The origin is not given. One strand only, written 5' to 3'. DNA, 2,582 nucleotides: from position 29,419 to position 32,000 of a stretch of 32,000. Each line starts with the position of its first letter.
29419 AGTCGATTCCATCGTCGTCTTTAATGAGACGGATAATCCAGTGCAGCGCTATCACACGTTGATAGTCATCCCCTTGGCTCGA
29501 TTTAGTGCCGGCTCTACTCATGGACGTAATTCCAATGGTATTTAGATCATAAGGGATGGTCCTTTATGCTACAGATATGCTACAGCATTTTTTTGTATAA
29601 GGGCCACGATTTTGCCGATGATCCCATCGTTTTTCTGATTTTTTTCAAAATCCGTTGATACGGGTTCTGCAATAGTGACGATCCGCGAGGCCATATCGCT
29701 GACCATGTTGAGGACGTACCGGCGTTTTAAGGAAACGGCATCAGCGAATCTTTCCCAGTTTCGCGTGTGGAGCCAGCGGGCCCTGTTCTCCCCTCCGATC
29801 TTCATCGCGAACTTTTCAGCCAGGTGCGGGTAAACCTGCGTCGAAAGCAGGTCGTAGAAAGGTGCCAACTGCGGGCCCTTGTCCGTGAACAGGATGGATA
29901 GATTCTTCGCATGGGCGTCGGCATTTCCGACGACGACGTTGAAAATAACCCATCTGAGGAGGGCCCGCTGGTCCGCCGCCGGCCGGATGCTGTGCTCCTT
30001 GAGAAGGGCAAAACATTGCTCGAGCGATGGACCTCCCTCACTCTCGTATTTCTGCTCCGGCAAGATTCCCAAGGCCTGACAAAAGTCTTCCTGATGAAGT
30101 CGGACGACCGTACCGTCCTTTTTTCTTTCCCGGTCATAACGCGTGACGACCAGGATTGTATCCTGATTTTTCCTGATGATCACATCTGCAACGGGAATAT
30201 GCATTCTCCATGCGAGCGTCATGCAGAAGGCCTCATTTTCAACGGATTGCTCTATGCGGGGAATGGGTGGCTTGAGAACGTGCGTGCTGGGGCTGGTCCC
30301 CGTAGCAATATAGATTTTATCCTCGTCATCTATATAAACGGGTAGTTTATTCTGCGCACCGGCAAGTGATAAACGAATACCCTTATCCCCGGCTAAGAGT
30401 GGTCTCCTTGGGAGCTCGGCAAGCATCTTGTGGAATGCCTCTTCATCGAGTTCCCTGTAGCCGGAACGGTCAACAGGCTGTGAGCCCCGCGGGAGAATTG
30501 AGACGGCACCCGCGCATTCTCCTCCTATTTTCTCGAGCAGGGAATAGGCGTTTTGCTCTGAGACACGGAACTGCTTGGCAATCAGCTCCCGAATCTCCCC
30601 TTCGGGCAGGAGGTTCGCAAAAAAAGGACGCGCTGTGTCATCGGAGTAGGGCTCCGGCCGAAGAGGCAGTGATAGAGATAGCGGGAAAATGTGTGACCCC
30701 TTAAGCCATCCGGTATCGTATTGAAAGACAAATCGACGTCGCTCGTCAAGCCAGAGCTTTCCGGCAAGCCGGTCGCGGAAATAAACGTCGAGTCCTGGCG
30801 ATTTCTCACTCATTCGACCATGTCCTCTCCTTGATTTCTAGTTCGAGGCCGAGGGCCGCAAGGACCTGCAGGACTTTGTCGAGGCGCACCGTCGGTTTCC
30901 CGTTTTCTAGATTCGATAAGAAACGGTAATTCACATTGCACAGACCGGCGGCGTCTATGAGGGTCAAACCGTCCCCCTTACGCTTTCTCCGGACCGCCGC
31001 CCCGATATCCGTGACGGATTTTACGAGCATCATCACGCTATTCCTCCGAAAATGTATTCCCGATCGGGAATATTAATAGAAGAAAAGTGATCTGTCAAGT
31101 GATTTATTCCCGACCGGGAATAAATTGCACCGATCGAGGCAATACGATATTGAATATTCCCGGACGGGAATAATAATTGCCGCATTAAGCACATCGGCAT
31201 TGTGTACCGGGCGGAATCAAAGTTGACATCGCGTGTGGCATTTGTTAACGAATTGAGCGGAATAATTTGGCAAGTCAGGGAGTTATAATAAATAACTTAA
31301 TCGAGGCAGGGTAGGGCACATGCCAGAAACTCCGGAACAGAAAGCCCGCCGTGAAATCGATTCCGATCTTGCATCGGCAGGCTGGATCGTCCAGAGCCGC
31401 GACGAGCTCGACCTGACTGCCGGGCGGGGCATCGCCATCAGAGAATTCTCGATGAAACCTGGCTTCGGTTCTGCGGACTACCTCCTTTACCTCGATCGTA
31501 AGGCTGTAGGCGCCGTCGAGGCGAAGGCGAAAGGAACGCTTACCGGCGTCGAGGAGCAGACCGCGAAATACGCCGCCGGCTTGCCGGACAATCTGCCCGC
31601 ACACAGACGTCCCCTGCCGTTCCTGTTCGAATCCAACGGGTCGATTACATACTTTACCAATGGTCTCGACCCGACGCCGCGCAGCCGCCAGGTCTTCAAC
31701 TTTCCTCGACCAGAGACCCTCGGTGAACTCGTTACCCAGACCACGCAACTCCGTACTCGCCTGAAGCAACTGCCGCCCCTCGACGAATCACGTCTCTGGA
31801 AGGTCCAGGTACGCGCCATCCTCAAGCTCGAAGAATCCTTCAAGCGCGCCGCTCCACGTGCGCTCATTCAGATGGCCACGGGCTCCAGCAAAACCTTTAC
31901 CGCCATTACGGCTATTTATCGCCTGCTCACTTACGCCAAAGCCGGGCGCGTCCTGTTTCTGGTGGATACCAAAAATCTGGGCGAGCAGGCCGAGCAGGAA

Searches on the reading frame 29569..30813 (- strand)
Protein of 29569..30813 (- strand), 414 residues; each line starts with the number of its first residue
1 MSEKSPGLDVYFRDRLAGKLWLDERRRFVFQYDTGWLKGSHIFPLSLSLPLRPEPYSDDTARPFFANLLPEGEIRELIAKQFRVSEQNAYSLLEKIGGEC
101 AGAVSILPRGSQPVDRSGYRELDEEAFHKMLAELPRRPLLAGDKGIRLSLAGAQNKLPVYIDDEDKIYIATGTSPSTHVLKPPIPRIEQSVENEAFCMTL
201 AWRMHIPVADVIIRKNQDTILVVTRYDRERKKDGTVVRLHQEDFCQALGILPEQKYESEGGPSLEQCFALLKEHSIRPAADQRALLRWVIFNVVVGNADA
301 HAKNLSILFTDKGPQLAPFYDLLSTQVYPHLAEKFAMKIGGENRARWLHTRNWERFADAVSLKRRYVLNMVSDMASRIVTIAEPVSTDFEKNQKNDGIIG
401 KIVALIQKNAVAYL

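Call 5: search_protein_families(library=pfam, proteins=[window:29569-30813:-], max_evalue=0.1)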
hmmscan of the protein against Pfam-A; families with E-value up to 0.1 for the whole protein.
window:29569-30813:- (414 aa): 2 families
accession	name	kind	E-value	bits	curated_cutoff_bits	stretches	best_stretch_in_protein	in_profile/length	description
PF07804.18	HipA_C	-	5.3e-56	190.1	30.5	1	148-379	1-210/213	HipA-like C-terminal domain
PF13657.11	Couple_hipA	-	3.2e-30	105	22.5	1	8-106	1-98/99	HipA N-terminal domain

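Call 6: search_protein_families(library=padloc, proteins=[window:29569-30813:-], max_evalue=0.1)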
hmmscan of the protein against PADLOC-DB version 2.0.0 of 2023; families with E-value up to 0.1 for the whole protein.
window:29569-30813:- (414 aa): 5 families
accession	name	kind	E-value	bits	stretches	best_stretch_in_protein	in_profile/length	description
PDLC04339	PDC-M03A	-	1.4e-06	25.8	1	274-324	126-176/293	-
PDLC04340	PDC-M03A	-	2.5e-06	25.2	1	282-326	127-171/280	-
PDLC04342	PDC-M03A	-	0.0012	16.5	1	194-359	57-228/299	-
PDLC04344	PDC-M03A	-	0.01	13.3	1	284-321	149-187/305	-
PDLC04349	PDC-M03B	-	0.048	11.3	1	24-99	30-108/232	-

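Call 7: search_protein_families(library=ncbifam, proteins=[window:29569-30813:-], max_evalue=0.1)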
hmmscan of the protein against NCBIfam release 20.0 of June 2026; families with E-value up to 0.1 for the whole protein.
window:29569-30813:- (414 aa): 3 families
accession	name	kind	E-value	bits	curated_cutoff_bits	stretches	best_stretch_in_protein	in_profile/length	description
TIGR03071.1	couple_hipA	domain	2.8e-28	98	27.8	1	8-107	2-101/101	HipA N-terminal domain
NF007297.0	PRK09775.1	equivalog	1.3e-08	34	401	1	212-373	268-417/446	type II toxin-antitoxin system HipA family toxin YjjJ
NF005188.0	PRK06664.1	equivalog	0.052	11.9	469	1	74-133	503-557/661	flagellar hook-associated protein FliD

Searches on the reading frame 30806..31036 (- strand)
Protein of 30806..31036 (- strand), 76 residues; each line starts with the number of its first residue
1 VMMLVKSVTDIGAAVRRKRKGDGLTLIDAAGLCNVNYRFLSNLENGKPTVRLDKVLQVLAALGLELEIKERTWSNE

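Call 113: search_protein_families(library=pfam, proteins=[window:30806-31036:-], max_evalue=1)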
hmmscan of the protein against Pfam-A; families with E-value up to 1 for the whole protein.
window:30806-31036:- (76 aa): 5 families
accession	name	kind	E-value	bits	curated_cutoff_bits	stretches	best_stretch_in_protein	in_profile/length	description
PF13744.12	HTH_37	-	1.1e-06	28.7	27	1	10-69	18-78/80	Helix-turn-helix domain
PF01381.28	HTH_3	-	2.3e-06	28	23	1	15-67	1-53/55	Helix-turn-helix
PF13560.12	HTH_31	-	1.6e-05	25.5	27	1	11-66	2-58/64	Helix-turn-helix domain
PF13413.12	HTH_25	-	0.087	13.1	24.6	1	16-48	3-35/62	Helix-turn-helix domain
PF12844.13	HTH_19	-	0.088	13.2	30.2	1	12-65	1-54/64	Helix-turn-helix domain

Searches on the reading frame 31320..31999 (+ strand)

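Call 113: search_protein_families(library=pfam, proteins=[window:31320-31999:+], max_evalue=1)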
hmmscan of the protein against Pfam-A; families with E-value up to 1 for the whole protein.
window:31320-31999:+ (226 aa): 4 families
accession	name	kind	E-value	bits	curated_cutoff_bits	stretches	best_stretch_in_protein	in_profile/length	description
PF04851.21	ResIII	-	7.9e-14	52.3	22.5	1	159-225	4-70/164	Type III restriction enzyme, res subunit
PF04313.20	HSDR_N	-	7.7e-06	26.3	25.1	1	50-117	126-194/198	Type I restriction enzyme R protein N terminus (HSDR_N)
PF00270.35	DEAD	-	0.0031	17.7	26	1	163-224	4-61/167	DEAD/DEAH box helicase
PF18766.7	SWI2_SNF2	-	0.0086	16.2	26.7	1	163-225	2-65/221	SWI2/SNF2 ATPase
